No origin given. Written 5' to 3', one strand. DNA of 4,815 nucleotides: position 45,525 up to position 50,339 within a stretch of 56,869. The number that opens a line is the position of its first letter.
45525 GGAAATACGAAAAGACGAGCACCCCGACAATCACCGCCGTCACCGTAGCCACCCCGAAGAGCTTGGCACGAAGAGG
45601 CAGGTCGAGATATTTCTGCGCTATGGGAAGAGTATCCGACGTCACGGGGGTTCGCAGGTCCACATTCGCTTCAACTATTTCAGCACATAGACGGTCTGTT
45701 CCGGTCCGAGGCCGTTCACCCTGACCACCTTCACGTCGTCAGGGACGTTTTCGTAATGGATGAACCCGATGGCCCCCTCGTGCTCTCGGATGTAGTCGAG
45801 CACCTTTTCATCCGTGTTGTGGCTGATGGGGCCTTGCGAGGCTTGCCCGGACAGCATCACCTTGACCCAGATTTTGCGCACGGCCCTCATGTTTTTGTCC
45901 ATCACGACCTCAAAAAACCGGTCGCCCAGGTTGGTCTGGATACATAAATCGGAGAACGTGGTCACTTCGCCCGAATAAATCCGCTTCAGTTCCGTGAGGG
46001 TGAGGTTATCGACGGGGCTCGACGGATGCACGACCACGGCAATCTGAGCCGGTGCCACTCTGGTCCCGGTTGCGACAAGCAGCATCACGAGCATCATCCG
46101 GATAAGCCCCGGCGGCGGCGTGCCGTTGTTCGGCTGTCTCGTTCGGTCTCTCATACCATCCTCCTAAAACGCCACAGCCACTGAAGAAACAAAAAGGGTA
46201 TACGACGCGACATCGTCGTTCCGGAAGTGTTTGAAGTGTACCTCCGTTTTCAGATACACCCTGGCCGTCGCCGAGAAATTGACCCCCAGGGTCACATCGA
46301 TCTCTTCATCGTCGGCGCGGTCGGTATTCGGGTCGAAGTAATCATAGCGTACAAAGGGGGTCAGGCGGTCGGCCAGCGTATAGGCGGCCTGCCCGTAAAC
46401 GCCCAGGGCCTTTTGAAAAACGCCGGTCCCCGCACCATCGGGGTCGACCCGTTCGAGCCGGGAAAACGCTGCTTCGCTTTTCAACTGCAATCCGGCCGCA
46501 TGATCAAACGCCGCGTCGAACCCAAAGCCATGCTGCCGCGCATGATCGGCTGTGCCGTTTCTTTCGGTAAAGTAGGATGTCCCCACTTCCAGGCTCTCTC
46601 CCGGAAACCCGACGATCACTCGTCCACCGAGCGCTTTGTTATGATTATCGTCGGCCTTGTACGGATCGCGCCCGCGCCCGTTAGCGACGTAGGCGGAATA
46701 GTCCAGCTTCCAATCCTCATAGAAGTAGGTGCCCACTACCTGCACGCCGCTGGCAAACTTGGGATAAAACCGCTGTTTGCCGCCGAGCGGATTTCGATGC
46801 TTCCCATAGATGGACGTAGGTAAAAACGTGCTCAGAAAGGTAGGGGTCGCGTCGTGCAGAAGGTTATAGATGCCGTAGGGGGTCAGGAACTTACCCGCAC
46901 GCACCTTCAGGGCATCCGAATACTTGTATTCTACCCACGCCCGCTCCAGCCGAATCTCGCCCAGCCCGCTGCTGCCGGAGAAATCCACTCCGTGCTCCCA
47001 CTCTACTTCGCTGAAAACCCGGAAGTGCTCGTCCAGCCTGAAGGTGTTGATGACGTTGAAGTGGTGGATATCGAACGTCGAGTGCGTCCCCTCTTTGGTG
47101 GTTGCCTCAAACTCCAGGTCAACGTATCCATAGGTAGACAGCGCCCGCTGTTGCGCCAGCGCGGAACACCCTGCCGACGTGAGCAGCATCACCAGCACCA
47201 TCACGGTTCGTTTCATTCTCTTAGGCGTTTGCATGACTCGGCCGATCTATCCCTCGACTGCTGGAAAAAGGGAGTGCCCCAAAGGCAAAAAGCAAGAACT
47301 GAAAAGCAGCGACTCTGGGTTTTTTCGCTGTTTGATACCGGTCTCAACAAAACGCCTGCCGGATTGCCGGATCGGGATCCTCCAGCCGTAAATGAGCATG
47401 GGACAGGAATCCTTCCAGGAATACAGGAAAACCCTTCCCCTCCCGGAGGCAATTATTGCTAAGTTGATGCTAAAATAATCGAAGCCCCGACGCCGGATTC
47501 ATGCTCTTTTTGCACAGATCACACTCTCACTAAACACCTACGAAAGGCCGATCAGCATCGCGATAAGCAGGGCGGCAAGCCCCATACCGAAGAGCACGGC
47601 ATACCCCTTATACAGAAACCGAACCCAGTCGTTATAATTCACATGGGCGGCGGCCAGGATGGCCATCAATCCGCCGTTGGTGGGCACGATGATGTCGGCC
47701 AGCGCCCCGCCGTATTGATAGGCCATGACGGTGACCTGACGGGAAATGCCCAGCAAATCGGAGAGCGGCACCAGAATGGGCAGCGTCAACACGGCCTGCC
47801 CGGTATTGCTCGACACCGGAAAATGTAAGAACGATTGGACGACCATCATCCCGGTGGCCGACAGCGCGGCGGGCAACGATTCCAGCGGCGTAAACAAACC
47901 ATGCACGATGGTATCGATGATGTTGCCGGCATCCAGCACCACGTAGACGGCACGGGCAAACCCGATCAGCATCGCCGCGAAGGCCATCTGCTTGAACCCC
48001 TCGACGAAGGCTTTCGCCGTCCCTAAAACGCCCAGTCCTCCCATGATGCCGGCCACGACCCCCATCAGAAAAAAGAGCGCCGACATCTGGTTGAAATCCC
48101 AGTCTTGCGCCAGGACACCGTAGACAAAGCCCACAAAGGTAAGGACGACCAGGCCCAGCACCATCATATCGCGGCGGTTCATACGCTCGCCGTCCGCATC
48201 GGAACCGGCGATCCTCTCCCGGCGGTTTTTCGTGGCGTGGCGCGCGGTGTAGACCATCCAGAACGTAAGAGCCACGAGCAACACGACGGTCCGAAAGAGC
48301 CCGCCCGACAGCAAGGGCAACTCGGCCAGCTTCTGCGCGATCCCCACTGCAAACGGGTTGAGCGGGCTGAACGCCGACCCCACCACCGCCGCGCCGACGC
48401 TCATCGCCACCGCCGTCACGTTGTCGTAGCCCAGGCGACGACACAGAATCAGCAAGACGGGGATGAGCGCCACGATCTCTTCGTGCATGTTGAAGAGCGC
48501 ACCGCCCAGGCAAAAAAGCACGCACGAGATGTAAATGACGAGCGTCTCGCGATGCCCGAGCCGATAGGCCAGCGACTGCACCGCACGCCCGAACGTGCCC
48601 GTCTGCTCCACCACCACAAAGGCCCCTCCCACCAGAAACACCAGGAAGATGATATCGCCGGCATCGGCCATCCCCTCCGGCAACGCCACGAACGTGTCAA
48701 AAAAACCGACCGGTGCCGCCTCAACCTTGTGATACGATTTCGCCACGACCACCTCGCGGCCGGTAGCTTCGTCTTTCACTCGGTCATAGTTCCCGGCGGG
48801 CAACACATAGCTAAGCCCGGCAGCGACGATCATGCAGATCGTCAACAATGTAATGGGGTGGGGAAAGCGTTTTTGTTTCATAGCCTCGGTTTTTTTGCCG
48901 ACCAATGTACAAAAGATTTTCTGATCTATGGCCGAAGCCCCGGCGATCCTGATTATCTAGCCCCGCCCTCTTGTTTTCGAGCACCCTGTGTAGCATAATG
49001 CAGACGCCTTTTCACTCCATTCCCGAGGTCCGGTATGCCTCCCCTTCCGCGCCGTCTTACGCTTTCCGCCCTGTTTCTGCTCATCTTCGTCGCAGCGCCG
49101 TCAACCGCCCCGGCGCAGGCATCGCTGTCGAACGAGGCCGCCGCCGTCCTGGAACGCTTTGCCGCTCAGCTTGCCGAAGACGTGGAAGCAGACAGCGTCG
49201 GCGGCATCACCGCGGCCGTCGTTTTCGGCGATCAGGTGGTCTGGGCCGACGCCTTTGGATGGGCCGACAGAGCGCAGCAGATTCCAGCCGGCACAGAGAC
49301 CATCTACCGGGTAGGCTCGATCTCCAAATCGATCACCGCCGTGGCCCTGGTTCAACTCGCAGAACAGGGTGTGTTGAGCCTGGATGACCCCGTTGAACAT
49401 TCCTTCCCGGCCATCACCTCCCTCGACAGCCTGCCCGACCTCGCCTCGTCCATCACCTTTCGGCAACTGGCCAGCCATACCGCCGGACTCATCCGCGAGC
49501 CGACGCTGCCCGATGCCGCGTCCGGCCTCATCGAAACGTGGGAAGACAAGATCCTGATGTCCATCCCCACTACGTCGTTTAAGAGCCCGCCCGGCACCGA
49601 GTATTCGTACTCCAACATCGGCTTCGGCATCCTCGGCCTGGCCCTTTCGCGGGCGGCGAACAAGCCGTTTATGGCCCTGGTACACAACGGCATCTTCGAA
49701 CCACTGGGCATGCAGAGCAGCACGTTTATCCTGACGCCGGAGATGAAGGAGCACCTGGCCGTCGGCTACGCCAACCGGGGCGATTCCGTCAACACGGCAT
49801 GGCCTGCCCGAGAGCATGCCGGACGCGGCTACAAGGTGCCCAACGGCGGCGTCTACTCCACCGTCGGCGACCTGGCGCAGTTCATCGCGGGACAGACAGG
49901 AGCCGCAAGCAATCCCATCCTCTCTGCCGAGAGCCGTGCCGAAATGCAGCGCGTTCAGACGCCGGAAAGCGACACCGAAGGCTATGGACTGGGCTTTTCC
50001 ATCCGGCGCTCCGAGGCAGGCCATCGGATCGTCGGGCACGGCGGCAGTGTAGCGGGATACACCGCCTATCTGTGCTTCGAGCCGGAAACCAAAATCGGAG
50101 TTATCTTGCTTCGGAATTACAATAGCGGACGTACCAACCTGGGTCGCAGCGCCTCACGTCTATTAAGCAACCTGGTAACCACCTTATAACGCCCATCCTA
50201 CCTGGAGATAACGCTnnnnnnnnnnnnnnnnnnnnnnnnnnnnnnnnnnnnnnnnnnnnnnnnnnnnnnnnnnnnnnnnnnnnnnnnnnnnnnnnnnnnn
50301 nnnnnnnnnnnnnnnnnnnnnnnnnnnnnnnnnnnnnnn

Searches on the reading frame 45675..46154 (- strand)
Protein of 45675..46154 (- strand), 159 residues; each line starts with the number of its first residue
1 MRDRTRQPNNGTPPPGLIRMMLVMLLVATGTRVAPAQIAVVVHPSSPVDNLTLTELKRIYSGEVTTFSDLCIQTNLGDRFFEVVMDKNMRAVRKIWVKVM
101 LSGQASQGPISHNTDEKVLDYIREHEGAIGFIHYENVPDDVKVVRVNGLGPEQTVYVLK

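Call 83: search_protein_families(library=pfam, proteins=[window:45675-46154:-], max_evalue=0.00001)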
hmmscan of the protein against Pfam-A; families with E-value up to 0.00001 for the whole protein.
window:45675-46154:- (159 aa): 1 family
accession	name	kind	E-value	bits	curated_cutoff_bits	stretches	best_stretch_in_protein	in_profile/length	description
PF12849.12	PBP_like_2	-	3.6e-08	33.9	27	1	32-138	88-190/267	PBP superfamily domain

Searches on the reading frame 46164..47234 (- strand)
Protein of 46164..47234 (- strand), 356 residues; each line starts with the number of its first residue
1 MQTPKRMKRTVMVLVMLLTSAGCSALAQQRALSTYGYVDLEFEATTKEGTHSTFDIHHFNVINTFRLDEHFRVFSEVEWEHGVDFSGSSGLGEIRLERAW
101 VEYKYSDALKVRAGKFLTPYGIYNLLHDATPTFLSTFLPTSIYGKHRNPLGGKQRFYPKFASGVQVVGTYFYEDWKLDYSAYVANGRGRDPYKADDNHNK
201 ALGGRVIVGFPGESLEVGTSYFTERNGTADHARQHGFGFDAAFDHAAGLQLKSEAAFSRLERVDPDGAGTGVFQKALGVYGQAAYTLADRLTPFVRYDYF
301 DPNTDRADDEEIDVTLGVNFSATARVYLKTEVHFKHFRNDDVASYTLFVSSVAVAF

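Call 83: search_protein_families(library=pfam, proteins=[window:46164-47234:-], max_evalue=0.00001)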
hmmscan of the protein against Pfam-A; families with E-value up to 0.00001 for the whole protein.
window:46164-47234:- (356 aa): 2 families
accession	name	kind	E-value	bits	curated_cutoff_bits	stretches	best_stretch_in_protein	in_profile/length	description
PF07642.17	BBP2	-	2.6e-09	37.2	26.2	1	158-356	133-339/339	Putative beta-barrel porin-2, OmpL-like. bbp2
PF07396.17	Porin_O_P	-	3.1e-09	37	20.9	0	65-226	32-184/370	Phosphate-selective porin O and P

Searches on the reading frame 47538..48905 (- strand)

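Call 83: search_protein_families(library=pfam, proteins=[window:47538-48905:-], max_evalue=0.00001)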
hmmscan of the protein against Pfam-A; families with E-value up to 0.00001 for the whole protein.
window:47538-48905:- (455 aa): 4 families
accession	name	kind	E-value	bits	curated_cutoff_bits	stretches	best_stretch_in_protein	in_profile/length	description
PF03606.21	DcuC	-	1.9e-83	281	23.1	1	14-450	1-460/461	C4-dicarboxylate anaerobic carrier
PF03553.21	Na_H_antiporter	-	7.1e-14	52.2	23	1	249-441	99-298/303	Na+/H+ antiporter family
PF03600.22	CitMHS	-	1.1e-07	31.7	31.9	1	83-331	39-302/336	Citrate transporter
PF03806.19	ABG_transport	-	8.1e-06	24.8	27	0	277-420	306-453/502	AbgT putative transporter family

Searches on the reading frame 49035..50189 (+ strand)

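Call 83: search_protein_families(library=pfam, proteins=[window:49035-50189:+], max_evalue=0.00001)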
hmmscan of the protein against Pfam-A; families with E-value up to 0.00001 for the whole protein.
window:49035-50189:+ (384 aa): 1 family
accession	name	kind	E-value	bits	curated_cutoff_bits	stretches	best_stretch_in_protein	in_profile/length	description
PF00144.29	Beta-lactamase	-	2.2e-65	221.5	27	1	45-365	4-313/329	Beta-lactamase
